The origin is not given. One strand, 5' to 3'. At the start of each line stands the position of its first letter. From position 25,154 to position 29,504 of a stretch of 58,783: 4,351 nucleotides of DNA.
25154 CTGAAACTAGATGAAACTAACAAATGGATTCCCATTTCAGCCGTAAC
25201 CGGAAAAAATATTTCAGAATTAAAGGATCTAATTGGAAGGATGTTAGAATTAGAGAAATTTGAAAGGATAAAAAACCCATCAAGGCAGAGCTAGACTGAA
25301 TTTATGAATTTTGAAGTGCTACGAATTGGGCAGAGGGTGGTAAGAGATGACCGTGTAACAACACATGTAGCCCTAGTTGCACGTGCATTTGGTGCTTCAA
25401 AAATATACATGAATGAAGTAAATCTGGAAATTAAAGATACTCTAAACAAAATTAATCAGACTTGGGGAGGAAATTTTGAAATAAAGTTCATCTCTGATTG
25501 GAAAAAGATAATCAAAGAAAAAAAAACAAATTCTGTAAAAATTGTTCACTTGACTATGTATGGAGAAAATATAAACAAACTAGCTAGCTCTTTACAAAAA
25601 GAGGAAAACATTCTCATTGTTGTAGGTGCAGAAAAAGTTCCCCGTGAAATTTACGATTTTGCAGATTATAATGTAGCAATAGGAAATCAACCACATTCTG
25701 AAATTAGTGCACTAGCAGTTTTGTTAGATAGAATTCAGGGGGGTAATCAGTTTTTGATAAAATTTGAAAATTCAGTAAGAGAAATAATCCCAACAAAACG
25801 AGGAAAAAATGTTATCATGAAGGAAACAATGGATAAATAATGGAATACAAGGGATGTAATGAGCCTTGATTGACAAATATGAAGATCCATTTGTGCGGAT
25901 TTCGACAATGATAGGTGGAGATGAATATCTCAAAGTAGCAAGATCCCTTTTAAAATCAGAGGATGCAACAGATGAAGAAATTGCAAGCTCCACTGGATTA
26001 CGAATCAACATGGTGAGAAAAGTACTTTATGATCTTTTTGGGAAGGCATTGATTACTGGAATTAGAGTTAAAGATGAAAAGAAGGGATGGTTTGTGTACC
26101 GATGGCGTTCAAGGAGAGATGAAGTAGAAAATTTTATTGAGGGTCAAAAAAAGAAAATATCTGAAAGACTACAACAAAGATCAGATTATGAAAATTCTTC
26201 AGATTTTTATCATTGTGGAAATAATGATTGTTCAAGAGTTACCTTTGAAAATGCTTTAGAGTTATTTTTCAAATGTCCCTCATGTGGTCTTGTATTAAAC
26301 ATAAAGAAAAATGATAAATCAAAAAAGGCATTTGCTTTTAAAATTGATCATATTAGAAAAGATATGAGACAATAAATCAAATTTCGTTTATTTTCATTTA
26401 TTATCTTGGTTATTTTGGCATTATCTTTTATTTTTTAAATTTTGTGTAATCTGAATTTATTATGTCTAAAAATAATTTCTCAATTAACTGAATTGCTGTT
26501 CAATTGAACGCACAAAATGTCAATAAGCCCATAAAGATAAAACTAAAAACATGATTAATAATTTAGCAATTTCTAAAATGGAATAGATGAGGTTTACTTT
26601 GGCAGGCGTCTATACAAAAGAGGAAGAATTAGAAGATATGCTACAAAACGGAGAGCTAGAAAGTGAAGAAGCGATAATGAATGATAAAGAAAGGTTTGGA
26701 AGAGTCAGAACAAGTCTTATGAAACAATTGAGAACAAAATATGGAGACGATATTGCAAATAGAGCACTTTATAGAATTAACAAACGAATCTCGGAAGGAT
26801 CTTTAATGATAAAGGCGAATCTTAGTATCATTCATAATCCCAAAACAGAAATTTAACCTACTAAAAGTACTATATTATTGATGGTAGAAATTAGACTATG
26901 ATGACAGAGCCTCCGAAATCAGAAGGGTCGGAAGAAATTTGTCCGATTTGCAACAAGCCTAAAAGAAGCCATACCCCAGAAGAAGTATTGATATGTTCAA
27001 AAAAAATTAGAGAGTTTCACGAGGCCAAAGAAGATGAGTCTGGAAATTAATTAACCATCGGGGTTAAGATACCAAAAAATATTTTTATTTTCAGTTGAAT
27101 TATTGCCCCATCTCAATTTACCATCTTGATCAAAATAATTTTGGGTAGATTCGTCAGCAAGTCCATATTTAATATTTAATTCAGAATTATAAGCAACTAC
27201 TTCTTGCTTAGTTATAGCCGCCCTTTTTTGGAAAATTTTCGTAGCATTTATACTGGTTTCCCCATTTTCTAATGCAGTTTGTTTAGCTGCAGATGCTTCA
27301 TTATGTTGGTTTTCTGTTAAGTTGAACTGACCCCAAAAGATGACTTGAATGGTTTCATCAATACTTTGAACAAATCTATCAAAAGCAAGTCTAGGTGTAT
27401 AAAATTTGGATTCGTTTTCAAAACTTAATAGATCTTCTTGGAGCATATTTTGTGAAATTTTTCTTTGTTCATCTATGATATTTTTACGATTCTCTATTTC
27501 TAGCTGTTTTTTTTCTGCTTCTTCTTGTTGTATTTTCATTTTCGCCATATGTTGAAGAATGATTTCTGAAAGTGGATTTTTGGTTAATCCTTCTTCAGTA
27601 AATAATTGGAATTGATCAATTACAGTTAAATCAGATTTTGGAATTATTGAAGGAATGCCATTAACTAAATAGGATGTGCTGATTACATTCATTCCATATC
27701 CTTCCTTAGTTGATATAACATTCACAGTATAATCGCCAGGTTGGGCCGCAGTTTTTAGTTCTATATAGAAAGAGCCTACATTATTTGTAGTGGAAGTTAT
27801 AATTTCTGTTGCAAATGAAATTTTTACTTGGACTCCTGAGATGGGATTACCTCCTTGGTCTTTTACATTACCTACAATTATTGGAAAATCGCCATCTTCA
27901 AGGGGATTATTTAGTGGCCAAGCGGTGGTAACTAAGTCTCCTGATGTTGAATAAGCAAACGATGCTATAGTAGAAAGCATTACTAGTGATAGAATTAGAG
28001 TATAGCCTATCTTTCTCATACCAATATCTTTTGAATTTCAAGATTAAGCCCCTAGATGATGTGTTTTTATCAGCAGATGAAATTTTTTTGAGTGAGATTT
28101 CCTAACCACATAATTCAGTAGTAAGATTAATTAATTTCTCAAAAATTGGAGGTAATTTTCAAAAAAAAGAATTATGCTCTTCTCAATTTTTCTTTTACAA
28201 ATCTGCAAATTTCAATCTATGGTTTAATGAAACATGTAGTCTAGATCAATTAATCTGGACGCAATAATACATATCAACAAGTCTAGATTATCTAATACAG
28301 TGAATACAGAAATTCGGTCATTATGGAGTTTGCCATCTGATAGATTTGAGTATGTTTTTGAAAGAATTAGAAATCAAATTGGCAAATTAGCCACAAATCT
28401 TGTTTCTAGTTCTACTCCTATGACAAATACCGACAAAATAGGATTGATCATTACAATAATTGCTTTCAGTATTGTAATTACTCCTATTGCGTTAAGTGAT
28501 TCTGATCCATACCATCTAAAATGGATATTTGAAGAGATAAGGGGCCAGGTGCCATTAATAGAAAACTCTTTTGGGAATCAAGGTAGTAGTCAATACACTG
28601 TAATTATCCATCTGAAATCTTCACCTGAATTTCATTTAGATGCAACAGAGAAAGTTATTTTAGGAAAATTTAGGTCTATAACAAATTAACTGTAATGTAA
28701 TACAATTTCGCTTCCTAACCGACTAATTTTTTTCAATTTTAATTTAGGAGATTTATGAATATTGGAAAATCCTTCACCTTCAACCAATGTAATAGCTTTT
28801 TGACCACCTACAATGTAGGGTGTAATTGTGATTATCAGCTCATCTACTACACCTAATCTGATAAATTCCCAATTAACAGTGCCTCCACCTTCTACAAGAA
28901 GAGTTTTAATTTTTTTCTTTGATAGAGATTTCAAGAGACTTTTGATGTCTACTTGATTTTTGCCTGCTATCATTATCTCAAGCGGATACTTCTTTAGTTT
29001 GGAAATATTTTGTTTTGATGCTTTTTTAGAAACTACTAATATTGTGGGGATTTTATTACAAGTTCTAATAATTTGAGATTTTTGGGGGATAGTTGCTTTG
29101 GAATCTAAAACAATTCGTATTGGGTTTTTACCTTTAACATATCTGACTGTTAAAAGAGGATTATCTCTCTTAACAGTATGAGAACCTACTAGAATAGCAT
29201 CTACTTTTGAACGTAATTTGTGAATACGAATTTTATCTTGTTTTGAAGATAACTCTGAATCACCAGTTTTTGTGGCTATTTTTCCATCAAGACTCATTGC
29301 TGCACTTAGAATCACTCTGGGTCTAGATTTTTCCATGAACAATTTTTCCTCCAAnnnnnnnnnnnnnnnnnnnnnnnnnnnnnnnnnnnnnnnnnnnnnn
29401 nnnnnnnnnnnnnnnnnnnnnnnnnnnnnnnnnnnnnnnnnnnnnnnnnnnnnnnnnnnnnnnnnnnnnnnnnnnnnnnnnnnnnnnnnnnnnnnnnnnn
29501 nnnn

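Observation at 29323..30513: Deaminase-type amidohydrolase inside the riboflavin operon: candidate for the unassigned archaeal pyrimidine deaminase step, or an ArfB substitute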

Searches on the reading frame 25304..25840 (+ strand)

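Call 32: search_protein_families(library=pfam, proteins=[window:25304-25840:+], max_evalue=0.001)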
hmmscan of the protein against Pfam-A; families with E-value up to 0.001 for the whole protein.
window:25304-25840:+ (178 aa): 3 families
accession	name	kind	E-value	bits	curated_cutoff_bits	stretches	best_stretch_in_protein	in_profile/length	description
PF01994.21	Trm56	-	8.4e-47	158.4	25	1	54-171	1-119/119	tRNA ribose 2'-O-methyltransferase, aTrm56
PF00588.24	SpoU_methylase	-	7.9e-06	26.5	29.7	1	24-129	20-125/142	SpoU rRNA Methylase family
PF14419.11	SPOUT_MTase_2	-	0.00038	20.3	28.4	1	63-126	81-148/173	AF2226-like SPOUT RNA Methylase fused to THUMP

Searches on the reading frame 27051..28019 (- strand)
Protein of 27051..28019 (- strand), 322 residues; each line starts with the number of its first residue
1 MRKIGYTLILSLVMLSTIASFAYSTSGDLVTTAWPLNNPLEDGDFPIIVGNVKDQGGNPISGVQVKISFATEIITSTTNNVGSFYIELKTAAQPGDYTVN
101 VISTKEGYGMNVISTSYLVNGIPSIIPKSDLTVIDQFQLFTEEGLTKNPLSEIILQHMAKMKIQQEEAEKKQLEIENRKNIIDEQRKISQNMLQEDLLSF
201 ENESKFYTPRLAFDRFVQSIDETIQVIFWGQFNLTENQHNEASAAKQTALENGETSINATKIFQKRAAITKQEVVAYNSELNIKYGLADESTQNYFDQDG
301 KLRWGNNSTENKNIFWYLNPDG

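Call 32: search_protein_families(library=pfam, proteins=[window:27051-28019:-], max_evalue=0.001)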
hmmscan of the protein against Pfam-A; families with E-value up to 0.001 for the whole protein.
window:27051-28019:- (322 aa): 2 families
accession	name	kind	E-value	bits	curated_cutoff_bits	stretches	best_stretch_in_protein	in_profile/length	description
PF13620.12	CarboxypepD_reg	-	5.3e-06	27.1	32.3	1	48-110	2-61/82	Carboxypeptidase regulatory-like domain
PF02369.22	Big_1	-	7.6e-05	23.2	34.9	1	51-103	24-80/93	Bacterial Ig-like domain (group 1)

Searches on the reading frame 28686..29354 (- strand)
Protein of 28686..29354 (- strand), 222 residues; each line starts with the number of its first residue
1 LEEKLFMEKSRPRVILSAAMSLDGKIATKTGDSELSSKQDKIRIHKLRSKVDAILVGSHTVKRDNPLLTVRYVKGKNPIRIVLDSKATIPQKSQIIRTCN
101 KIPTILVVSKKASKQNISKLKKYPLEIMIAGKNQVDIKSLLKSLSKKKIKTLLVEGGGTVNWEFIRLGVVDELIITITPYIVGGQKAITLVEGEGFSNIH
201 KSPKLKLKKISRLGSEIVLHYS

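Call 3: search_protein_families(library=pfam, proteins=[window:28686-29354:-], max_evalue=0.01)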
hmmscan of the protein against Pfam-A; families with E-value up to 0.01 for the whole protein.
window:28686-29354:- (222 aa): 1 family
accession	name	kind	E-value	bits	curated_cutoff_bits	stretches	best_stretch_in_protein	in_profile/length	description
PF01872.23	RibD_C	-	3.1e-58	197.3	24.1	1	12-219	1-197/197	RibD C-terminal domain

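Call 4: search_protein_families(library=ncbifam, proteins=[window:28686-29354:-], max_evalue=0.01)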
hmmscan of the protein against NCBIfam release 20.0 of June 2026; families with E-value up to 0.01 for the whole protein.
window:28686-29354:- (222 aa): 7 families
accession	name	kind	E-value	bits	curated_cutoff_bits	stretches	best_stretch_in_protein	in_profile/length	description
TIGR00227.1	ribD_Cterm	domain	3.4e-68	229.4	150.15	1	11-221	2-214/216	riboflavin-specific deaminase C-terminal domain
TIGR01508.1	rib_reduct_arch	equivalog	4.6e-62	208.9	186.45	1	12-221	1-208/210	2,5-diamino-6-(ribosylamino)-4(3H)-pyrimidinone 5'-phosphate reductase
TIGR00326.1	eubact_ribD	equivalog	4.3e-45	154.4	156.35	1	6-219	135-342/343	bifunctional diaminohydroxyphosphoribosylaminopyrimidine deaminase/5-amino-6-(5-phosphoribosylamino)uracil reductase RibD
NF008052.0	PRK10786.1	equivalog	1.4e-27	96.4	500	1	9-220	144-363/367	bifunctional diaminohydroxyphosphoribosylaminopyrimidine deaminase/5-amino-6-(5-phosphoribosylamino)uracil reductase RibD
NF010663.0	PRK14059.1-1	equivalog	2.8e-18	66.2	184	1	10-211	26-238/253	pyrimidine reductase family protein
NF010664.0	PRK14059.1-2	equivalog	8.8e-16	58.3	226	1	20-195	45-230/257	pyrimidine reductase family protein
NF010665.0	PRK14059.1-4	equivalog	3.3e-12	46.3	274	1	20-186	49-226/260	pyrimidine reductase family protein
